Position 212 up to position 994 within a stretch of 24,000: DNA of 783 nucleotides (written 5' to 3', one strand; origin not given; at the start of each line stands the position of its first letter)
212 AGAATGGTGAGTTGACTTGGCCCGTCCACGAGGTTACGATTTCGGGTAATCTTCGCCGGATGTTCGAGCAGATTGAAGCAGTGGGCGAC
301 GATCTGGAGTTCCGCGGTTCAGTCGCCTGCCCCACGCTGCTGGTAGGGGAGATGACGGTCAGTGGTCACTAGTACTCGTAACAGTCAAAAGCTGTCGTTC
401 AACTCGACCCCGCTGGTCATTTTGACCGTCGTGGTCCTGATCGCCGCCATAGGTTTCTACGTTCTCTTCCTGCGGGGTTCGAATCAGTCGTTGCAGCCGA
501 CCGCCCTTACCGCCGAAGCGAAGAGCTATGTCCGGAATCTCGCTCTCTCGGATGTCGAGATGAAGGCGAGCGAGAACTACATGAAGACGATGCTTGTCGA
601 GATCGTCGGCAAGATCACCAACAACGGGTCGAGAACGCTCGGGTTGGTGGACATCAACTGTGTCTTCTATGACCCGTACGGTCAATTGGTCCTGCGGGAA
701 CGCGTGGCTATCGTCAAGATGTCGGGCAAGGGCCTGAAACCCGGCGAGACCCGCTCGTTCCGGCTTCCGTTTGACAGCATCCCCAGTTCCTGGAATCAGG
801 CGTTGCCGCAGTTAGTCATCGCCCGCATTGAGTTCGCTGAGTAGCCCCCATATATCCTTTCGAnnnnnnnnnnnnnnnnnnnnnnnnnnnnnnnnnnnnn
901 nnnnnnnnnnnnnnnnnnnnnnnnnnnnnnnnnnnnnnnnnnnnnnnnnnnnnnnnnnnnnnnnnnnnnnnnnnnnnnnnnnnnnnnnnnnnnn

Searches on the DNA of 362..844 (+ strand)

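Call 49: search_rna_families(sources=[L070, L022, L050, L083, L081], threshold=gathering)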
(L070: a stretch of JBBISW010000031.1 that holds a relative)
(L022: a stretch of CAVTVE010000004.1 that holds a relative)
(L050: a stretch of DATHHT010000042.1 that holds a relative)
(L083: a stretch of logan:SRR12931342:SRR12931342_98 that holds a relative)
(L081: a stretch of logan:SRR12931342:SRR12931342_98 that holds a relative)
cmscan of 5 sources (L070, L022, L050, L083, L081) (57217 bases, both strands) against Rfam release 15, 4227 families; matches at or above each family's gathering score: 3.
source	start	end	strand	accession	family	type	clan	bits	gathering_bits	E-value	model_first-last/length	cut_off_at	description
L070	4109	4181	-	RF00005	tRNA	Gene; tRNA;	CL00001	69.5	29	3.9e-13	1-71/71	no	tRNA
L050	2812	2902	-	RF01852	tRNA-Sec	Gene; tRNA;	CL00001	69.4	47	3.8e-12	1-91/91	no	Selenocysteine transfer RNA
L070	5556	5629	-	RF00005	tRNA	Gene; tRNA;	CL00001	49.5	29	1.2e-07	1-71/71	no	tRNA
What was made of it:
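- Tried and rejected: Odd tRNA: the strange ARAGORN call in L070 is an ordinary tRNA by Rfam (call 49).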
